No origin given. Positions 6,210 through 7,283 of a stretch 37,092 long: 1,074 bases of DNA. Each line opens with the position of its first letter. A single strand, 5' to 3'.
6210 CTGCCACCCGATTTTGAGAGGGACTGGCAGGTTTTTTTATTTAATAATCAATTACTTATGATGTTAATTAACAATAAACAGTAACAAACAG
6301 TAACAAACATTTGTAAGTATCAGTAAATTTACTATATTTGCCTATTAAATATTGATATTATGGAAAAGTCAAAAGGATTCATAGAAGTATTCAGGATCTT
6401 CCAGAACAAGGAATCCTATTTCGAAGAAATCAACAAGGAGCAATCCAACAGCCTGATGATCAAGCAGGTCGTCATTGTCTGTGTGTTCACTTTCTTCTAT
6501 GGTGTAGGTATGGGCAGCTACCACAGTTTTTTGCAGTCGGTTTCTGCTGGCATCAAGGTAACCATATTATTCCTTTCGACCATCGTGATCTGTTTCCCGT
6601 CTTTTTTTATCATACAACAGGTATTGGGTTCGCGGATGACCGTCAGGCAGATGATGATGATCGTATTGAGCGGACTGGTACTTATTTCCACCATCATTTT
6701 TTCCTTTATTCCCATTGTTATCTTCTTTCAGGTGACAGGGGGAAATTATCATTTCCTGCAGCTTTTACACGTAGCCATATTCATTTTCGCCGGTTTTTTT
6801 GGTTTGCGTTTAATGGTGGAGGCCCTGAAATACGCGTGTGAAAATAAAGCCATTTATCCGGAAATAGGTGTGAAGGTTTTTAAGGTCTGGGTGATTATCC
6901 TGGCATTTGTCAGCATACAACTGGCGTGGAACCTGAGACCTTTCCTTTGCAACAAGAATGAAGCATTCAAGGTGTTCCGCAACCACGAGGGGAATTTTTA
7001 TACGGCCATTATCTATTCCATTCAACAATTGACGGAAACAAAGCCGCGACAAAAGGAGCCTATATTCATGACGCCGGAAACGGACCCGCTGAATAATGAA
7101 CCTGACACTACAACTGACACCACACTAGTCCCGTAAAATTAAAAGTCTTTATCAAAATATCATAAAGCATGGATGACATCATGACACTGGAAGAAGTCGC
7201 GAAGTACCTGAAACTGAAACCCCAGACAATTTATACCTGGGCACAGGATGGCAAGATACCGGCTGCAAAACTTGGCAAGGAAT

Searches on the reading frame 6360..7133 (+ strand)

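Call 4: search_protein_families(library=pfam, max_evalue=0.1, proteins=[window:6360-7133:+])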
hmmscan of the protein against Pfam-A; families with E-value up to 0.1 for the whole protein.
window:6360-7133:+ (258 aa): 1 family
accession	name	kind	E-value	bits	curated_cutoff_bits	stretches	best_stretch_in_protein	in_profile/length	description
PF21081.2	Methyltrans_Mon_3rd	-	0.086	13.2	20.7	0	58-98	73-113/125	Virus-capping methyltransferase, C-terminal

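Call 32: search_protein_families(library=ncbifam, max_evalue=0.1, proteins=[window:6360-7133:+])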
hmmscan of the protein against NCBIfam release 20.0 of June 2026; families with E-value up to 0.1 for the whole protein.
window:6360-7133:+ (258 aa): 0 families
